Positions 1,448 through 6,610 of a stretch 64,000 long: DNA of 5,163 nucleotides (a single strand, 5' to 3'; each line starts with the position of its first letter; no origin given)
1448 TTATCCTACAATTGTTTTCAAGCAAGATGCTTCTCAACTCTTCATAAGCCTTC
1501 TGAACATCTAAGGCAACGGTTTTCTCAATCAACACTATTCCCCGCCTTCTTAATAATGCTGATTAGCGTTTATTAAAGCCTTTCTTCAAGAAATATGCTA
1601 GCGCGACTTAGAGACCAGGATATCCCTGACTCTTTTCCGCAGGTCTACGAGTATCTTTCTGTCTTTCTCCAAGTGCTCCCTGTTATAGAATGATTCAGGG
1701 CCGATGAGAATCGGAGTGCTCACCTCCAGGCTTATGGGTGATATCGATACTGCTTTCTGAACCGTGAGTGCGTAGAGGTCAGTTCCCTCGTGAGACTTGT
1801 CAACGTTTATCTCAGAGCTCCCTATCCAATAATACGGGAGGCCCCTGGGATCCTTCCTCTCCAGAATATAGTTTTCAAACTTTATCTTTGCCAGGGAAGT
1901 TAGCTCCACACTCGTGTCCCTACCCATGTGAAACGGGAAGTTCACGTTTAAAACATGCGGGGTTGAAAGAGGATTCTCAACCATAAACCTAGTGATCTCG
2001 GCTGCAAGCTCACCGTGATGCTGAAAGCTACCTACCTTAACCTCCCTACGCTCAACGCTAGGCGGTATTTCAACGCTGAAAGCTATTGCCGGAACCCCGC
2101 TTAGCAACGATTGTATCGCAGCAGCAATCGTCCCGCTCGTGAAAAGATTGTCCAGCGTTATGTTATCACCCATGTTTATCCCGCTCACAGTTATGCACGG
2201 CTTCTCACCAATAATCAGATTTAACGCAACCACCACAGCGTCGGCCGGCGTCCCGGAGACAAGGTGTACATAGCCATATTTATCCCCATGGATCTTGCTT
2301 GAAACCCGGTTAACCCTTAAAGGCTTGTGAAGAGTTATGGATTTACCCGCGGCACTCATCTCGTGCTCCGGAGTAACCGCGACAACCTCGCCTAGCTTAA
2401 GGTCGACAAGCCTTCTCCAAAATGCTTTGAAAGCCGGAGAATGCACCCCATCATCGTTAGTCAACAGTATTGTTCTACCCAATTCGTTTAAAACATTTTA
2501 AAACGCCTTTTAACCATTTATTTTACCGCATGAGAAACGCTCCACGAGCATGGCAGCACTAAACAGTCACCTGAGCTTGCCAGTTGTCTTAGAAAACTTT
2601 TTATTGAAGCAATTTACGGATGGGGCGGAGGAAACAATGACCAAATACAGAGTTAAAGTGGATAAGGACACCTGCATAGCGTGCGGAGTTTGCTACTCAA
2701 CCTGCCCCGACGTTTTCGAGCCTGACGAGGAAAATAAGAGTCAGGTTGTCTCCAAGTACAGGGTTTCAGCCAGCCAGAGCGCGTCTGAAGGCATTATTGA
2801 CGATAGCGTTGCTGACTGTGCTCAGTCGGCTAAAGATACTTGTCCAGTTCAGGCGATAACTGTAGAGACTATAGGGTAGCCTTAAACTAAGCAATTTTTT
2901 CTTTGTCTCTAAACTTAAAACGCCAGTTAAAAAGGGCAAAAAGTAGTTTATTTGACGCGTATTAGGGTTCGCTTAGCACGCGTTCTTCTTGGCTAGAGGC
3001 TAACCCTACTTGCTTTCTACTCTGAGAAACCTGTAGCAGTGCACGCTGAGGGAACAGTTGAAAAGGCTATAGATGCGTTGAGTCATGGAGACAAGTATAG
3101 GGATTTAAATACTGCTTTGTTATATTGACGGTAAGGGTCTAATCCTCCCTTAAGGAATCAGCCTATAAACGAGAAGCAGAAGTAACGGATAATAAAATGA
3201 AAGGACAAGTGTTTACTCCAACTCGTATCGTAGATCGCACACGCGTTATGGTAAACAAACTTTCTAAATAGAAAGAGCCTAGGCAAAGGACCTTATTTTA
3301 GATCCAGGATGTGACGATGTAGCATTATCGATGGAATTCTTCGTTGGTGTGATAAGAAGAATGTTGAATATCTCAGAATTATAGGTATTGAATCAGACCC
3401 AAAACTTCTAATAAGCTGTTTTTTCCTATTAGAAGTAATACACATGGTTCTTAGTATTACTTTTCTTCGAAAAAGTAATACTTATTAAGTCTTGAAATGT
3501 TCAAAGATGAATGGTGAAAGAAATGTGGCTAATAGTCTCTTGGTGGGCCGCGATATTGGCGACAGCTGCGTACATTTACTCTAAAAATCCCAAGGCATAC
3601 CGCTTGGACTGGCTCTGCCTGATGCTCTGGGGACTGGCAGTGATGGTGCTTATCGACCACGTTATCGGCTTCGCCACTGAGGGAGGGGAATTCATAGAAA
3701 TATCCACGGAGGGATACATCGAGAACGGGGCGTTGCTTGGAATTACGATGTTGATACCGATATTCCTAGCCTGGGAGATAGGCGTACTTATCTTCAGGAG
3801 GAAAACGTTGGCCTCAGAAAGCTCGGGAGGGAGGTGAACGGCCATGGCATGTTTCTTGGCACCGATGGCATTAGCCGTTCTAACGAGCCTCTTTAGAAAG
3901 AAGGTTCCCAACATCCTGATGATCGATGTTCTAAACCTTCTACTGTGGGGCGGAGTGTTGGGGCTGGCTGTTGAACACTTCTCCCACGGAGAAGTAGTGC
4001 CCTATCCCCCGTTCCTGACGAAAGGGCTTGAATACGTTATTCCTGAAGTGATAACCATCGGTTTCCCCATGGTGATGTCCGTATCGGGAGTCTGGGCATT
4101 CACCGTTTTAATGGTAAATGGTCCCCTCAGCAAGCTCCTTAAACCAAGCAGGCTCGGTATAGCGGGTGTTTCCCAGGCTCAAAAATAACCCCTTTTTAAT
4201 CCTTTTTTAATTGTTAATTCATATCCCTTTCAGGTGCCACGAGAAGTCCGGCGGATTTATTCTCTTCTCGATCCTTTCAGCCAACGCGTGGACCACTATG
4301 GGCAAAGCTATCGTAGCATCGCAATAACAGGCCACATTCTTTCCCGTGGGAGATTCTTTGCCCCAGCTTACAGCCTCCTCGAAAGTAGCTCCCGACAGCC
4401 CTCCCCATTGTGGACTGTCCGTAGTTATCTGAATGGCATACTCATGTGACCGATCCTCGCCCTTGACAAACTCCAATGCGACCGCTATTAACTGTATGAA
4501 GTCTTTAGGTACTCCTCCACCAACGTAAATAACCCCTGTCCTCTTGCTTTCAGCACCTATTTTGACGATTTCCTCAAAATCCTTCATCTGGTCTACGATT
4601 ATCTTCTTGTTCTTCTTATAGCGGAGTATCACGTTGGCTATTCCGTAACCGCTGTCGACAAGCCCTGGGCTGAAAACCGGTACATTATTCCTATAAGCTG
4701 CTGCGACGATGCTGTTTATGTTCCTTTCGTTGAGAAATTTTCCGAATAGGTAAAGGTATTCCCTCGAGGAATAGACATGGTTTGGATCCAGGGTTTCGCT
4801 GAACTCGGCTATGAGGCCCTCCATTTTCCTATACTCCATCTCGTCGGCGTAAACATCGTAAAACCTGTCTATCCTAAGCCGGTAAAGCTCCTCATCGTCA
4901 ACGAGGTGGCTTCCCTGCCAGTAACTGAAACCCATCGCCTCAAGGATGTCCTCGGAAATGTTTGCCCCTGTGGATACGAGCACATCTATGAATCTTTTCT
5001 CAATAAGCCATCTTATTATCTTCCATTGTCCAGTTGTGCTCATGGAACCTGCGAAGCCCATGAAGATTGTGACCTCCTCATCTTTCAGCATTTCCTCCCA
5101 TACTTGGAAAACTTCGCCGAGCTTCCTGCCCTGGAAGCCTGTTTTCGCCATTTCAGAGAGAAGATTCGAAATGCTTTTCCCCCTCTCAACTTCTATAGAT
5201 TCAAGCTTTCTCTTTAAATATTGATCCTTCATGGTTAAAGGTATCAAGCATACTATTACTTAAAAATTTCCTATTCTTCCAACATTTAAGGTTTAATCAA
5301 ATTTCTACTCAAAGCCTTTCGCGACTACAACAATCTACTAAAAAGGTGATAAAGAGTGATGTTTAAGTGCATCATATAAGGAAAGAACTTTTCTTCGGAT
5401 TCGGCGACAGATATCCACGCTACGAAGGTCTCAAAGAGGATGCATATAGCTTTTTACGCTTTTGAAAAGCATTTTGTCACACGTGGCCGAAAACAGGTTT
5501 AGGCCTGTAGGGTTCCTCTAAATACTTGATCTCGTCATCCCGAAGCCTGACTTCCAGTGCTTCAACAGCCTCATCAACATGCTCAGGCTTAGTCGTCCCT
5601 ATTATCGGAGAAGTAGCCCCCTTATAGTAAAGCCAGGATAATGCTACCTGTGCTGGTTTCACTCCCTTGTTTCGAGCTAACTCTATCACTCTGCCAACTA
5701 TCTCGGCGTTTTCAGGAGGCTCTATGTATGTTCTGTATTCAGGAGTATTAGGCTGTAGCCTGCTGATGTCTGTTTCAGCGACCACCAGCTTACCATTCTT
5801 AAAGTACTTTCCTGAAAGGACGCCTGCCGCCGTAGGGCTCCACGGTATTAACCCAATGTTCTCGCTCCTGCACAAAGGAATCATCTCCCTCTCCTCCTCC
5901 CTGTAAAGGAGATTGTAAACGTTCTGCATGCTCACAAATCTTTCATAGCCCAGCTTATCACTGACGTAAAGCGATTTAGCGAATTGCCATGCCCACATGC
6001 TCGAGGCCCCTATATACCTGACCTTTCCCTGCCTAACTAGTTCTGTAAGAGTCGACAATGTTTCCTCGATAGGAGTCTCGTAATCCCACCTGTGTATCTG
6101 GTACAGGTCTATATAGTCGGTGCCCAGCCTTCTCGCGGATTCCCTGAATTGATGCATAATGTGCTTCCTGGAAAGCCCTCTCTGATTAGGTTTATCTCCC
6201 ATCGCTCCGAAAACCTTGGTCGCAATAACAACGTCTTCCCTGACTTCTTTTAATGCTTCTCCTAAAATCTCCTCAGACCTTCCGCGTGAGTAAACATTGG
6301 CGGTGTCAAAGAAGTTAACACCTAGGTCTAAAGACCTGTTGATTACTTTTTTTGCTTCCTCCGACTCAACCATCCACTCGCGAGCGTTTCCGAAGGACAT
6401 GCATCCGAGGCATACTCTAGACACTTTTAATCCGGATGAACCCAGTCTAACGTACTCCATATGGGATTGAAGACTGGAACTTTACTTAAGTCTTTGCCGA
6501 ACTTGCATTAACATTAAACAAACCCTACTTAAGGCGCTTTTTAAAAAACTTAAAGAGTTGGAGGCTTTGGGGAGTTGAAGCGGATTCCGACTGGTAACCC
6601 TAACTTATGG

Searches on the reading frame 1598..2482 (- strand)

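Call 66: search_protein_families(library=pfam, proteins=[window:1598-2482:-], max_evalue=0.001)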
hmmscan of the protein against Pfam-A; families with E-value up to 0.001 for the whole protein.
window:1598-2482:- (294 aa): 1 family
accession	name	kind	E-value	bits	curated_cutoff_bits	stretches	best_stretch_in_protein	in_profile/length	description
PF01975.23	SurE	-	1.1e-43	149.7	22.1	1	5-200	1-185/189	Survival protein SurE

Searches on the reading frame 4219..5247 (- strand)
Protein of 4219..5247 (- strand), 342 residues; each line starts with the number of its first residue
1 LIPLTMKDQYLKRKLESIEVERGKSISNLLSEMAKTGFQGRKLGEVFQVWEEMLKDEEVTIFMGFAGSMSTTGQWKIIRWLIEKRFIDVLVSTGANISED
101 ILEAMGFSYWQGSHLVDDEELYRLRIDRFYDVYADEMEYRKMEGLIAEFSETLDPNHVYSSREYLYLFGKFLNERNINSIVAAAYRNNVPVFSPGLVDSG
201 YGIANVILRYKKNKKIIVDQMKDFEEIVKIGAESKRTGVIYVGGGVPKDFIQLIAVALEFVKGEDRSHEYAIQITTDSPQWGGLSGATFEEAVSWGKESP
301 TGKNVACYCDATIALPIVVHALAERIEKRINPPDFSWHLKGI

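Call 66: search_protein_families(library=pfam, proteins=[window:4219-5247:-], max_evalue=0.001)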
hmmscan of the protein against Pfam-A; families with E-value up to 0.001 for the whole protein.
window:4219-5247:- (342 aa): 1 family
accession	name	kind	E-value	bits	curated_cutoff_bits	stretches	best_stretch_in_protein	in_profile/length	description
PF01916.23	DS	-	3.1e-99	332.3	27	1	29-321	2-287/288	Deoxyhypusine synthase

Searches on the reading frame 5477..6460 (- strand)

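Call 66: search_protein_families(library=pfam, proteins=[window:5477-6460:-], max_evalue=0.001)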
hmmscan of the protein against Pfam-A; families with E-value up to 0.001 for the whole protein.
window:5477-6460:- (327 aa): 1 family
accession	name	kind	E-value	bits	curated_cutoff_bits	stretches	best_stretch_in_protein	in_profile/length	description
PF00248.27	Aldo_ket_red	-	6.1e-81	272.1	24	1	15-316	1-288/291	Aldo/keto reductase family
